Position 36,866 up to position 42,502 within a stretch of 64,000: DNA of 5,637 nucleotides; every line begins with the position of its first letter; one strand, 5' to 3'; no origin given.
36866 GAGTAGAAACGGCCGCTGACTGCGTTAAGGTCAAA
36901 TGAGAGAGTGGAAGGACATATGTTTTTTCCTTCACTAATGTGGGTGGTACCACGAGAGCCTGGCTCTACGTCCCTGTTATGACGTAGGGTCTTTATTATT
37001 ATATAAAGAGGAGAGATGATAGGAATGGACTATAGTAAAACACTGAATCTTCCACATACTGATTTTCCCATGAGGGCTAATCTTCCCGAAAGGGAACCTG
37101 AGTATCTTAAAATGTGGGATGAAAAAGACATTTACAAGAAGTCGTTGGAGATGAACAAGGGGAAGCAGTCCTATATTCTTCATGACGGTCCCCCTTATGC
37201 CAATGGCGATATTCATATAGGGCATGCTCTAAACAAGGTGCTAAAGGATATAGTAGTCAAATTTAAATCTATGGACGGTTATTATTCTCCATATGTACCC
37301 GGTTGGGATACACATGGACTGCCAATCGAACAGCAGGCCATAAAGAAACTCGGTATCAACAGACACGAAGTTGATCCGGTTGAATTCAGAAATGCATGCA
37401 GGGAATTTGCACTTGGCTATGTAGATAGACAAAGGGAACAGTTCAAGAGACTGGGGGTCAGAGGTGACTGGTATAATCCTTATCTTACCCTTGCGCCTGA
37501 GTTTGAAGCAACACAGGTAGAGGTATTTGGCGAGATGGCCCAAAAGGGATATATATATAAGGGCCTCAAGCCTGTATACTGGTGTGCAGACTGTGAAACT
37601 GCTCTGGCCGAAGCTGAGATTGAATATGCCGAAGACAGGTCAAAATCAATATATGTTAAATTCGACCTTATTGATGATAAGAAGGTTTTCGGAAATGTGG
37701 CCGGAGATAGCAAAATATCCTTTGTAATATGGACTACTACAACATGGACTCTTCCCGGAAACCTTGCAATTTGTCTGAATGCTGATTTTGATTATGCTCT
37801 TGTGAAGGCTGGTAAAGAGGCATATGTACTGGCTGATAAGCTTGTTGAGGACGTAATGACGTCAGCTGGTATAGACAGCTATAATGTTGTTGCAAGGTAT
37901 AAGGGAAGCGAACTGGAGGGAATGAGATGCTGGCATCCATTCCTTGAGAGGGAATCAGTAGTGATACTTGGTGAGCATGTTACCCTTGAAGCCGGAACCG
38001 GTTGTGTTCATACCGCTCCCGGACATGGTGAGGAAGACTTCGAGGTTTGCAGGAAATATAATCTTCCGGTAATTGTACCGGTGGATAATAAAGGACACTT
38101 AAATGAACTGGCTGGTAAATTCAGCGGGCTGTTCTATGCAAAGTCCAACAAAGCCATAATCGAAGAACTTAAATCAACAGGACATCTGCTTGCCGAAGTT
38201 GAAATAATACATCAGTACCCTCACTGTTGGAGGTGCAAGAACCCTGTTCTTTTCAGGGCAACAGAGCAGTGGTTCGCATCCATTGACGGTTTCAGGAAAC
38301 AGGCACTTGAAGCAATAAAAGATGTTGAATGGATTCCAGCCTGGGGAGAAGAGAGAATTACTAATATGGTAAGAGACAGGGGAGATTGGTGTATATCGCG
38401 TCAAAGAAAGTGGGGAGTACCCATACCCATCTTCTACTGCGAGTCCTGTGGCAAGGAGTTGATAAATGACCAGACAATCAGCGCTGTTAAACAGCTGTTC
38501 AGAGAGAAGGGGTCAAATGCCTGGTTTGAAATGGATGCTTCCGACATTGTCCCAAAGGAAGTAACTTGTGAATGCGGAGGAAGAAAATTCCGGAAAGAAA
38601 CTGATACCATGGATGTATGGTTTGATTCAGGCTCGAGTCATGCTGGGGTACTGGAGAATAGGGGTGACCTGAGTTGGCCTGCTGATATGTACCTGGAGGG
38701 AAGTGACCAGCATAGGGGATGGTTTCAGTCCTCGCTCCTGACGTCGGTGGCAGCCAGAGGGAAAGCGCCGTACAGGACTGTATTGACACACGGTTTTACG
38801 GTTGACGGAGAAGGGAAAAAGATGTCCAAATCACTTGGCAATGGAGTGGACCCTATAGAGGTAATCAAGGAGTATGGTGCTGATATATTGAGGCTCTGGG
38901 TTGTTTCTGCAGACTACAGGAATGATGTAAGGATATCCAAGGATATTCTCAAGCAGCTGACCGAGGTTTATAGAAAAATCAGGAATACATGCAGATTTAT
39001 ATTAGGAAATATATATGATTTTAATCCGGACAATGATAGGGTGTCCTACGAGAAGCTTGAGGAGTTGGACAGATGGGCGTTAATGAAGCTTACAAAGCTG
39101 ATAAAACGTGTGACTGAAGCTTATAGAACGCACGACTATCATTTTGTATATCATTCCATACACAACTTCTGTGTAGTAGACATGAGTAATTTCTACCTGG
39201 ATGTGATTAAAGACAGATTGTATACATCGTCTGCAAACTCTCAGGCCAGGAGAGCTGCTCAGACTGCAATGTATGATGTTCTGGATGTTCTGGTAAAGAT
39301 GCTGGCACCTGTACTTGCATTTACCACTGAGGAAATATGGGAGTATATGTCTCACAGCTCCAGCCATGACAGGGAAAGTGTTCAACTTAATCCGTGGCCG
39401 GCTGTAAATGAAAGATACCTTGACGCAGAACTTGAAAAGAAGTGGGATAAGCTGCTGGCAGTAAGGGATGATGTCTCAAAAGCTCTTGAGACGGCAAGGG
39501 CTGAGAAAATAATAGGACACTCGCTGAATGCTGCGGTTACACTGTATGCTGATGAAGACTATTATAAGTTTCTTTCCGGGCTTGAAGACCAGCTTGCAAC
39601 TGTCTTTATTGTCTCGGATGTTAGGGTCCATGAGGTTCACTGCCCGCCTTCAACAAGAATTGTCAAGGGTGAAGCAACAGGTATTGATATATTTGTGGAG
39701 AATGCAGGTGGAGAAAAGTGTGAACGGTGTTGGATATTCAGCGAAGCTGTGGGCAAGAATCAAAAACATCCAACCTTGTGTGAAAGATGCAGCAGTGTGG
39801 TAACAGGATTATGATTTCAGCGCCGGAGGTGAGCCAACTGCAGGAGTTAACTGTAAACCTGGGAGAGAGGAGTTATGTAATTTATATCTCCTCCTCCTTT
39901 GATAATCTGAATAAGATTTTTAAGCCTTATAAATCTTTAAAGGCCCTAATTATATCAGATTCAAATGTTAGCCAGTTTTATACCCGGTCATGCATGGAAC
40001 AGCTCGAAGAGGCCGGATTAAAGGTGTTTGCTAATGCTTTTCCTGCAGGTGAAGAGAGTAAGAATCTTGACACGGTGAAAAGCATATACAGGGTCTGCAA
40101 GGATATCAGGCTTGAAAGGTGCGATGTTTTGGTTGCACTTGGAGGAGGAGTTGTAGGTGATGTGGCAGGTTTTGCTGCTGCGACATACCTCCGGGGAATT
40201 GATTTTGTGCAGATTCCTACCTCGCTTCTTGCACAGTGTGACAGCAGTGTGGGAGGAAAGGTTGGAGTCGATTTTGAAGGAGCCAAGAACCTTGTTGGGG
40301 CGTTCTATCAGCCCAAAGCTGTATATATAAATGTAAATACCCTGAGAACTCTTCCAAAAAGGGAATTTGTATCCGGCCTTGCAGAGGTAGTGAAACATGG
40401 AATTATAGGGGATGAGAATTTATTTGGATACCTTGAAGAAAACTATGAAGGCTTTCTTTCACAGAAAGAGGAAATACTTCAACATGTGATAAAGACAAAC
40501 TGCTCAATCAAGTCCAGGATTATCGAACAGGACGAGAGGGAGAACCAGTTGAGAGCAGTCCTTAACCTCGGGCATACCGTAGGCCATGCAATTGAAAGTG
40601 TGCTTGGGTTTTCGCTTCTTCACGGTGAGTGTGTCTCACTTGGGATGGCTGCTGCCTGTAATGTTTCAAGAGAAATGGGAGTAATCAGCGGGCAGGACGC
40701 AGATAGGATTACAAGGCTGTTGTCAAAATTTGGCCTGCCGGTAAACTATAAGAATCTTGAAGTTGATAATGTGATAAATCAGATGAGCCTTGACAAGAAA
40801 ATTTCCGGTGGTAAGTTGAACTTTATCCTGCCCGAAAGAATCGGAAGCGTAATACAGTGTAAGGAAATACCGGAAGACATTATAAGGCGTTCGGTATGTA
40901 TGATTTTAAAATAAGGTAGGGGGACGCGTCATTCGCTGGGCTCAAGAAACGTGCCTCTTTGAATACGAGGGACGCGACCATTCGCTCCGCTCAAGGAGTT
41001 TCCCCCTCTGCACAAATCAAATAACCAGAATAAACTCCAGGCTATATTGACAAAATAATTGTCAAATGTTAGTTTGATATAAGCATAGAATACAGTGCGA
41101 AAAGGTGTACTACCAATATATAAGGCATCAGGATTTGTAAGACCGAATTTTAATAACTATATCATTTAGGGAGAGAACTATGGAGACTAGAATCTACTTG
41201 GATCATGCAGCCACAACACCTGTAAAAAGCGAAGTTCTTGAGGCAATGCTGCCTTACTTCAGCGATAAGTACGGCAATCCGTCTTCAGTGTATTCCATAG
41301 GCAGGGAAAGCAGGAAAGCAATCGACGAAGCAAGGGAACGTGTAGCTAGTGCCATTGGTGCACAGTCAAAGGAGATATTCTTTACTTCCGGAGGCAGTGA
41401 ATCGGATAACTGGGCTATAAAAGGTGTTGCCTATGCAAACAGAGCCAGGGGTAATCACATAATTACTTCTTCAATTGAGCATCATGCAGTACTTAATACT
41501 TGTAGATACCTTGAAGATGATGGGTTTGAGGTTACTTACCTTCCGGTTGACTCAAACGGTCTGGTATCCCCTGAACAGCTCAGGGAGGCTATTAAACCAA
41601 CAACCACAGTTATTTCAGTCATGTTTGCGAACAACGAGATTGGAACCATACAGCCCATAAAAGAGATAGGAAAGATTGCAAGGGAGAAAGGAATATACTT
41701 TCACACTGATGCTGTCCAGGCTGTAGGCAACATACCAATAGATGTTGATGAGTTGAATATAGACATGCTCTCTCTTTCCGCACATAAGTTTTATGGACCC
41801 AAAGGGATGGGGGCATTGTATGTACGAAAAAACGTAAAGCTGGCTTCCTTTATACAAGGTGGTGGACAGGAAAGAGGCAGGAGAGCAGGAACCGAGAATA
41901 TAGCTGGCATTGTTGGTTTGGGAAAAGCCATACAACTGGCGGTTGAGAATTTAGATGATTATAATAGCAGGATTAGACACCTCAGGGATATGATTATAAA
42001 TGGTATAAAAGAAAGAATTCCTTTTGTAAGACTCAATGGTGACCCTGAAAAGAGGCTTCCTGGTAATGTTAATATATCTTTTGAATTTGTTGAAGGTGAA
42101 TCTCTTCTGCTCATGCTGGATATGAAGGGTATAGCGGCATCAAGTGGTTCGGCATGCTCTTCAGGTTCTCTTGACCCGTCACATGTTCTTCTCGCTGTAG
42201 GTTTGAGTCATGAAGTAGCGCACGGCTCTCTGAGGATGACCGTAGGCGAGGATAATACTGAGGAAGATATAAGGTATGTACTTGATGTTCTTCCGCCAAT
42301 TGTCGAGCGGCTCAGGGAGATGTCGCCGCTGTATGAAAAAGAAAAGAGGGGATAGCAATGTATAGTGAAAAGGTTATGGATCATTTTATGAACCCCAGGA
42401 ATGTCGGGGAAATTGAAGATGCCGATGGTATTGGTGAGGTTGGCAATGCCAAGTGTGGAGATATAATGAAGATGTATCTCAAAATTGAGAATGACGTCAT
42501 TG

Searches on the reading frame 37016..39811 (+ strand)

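Call 31: search_protein_families(library=pfam, proteins=[window:37016-39811:+], max_evalue=0.00001)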
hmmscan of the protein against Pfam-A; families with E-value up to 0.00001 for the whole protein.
window:37016-39811:+ (932 aa): 6 families
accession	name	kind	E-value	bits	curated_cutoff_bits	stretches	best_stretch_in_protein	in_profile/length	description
PF00133.28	tRNA-synt_1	-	9.1e-151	502.7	22.7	1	30-641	2-414/414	tRNA synthetases class I (I, L, M and V)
PF08264.19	Anticodon_1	-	3.7e-35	121.4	25.1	1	685-841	1-146/148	Anticodon-binding domain of tRNA ligase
PF09334.17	tRNA-synt_1g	-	1e-31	110.5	20.1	1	60-203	8-136/391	tRNA synthetases class I (M)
PF01406.26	tRNA-synt_1e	-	1.6e-09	38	27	1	575-647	227-298/301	tRNA synthetases class I (C) catalytic domain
PF13603.12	tRNA-synt_1_2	-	4.4e-09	36.5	25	1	234-362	21-146/185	Leucyl-tRNA synthetase, editing domain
PF06827.20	zf-FPG_IleRS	-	8.8e-09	35.5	21.3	1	899-928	1-30/30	Zinc finger found in FPG and IleRS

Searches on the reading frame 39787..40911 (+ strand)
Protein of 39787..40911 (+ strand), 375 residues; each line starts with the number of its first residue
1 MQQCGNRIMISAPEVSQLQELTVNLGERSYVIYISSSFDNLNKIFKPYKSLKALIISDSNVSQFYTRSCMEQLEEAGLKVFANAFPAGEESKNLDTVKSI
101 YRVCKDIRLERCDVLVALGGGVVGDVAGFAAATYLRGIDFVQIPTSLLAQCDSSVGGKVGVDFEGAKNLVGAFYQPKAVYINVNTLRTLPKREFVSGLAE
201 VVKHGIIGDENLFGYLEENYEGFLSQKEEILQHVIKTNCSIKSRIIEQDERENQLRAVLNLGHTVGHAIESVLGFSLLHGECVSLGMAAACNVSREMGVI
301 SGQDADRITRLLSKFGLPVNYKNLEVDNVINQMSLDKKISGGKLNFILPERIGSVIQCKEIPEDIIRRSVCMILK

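Call 31: search_protein_families(library=pfam, proteins=[window:39787-40911:+], max_evalue=0.00001)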
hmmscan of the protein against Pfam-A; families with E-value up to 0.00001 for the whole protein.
window:39787-40911:+ (375 aa): 4 families
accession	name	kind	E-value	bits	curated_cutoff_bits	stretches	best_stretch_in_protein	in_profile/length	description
PF24621.2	DHQS_C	-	5.4e-47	159.8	27.6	1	197-338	1-143/144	3-dehydroquinate synthase C-terminal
PF01761.26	DHQ_synthase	-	7e-46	155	24.2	1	85-195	4-114/115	3-dehydroquinate synthase N-terminal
PF13685.12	Fe-ADH_2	-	1.3e-10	41.9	28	1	39-182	8-141/149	Iron-containing alcohol dehydrogenase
PF00465.25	Fe-ADH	-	9.2e-10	38.8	31.3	1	35-145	8-129/168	Iron-containing alcohol dehydrogenase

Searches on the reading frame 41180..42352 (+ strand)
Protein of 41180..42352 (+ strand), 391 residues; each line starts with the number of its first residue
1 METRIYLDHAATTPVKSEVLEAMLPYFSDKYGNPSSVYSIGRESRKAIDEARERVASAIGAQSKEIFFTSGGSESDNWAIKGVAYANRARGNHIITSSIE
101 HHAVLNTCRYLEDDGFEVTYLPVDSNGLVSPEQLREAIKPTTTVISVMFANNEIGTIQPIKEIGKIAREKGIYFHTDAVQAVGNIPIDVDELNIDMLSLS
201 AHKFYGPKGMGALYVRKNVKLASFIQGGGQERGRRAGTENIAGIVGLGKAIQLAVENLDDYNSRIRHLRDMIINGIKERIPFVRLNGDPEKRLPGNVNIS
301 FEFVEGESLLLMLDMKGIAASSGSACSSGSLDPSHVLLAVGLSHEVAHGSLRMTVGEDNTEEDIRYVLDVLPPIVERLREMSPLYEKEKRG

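Call 31: search_protein_families(library=pfam, proteins=[window:41180-42352:+], max_evalue=0.00001)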
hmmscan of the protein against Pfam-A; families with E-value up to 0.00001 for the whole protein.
window:41180-42352:+ (391 aa): 3 families
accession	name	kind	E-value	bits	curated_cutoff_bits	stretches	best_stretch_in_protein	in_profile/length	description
PF00266.25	Aminotran_5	-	3.3e-91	306.5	21.5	1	5-366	1-370/371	Aminotransferase class-V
PF01212.27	Beta_elim_lyase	-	1.7e-07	31.3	27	1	50-190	36-184/288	Beta-eliminating lyase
PF01041.23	DegT_DnrJ_EryC1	-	4.6e-07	29.8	19.8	1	90-183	63-151/360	DegT/DnrJ/EryC1/StrS aminotransferase family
